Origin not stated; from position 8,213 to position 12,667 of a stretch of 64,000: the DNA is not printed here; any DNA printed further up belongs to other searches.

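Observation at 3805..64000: Candidate new system: a cellulosome-like, plug-and-socket modular protein array in a probable phage genome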

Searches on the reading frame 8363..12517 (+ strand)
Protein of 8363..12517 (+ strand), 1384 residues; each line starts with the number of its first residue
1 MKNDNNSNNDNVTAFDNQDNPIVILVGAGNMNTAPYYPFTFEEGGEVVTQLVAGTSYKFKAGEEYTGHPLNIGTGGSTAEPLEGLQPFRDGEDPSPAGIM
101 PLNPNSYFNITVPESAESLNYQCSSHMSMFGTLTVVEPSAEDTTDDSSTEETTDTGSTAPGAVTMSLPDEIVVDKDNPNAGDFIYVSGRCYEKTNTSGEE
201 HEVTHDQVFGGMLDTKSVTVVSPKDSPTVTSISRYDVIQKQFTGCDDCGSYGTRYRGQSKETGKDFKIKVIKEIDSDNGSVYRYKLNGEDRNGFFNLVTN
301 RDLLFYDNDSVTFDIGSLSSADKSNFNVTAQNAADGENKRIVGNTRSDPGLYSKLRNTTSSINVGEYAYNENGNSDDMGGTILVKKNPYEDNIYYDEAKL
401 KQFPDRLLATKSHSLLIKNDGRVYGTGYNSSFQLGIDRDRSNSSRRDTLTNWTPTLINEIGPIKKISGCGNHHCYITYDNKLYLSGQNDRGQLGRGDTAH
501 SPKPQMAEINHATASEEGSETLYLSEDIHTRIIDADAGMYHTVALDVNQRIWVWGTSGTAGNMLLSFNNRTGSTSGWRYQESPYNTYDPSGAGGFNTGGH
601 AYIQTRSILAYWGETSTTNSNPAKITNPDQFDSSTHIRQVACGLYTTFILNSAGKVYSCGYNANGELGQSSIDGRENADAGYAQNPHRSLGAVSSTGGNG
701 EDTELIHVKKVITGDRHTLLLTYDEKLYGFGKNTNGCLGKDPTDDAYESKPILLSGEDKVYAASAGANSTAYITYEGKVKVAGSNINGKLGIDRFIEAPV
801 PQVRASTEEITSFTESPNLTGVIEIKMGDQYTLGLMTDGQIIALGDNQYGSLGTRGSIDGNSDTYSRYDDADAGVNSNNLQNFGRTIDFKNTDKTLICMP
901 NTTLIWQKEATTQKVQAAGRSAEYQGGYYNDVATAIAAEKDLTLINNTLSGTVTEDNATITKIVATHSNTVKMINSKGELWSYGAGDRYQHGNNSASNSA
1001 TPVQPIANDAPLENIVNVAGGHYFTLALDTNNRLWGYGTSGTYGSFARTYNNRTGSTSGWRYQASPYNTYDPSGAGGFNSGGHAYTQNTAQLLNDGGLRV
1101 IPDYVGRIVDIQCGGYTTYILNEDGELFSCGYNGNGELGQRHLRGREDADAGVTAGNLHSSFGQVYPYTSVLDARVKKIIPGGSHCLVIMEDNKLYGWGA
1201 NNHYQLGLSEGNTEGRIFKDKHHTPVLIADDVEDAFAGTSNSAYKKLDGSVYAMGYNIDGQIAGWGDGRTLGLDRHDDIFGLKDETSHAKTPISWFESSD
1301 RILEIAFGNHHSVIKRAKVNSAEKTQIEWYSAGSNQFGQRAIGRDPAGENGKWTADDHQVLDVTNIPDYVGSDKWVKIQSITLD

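Call 4: search_protein_families(library=pfam, proteins=[window:8363-12517:+], max_evalue=0.01)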
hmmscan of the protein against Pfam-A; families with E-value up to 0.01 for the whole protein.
window:8363-12517:+ (1384 aa): 4 families
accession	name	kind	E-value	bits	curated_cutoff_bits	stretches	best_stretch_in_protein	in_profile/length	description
PF25390.1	WD40_RLD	-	3e-134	448.3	150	5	531-929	32-333/363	RCC1-like domain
PF13540.12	RCC1_2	-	2.9e-56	186.4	22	8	1108-1136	1-29/30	Regulator of chromosome condensation (RCC1) repeat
PF00415.24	RCC1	-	4.5e-53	178.1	21.7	5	726-772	3-49/50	Regulator of chromosome condensation (RCC1) repeat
PF25384.1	Alsin_RLD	-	1.6e-05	24.8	100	0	1176-1208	277-309/405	Alsin RCC1-like domain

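Call 106: search_protein_families(library=phrogs, proteins=[window:8363-12517:+], max_evalue=0.001)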
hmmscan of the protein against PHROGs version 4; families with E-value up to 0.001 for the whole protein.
window:8363-12517:+ (1384 aa): 4 families
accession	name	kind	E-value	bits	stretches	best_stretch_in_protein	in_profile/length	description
phrog_7220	-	DNA, RNA and nucleotide metabolism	3.8e-52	178.4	5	1107-1268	132-266/1734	regulator of chromosome condensation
phrog_4219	-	DNA, RNA and nucleotide metabolism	5.2e-51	174.9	5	705-1063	435-807/867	regulator of chromosome condensation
phrog_16766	-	DNA, RNA and nucleotide metabolism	9.7e-48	164.3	4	537-794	102-327/763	regulator of chromosome condensation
phrog_11922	-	tail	1.4e-08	34.9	1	705-798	131-223/870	tail protein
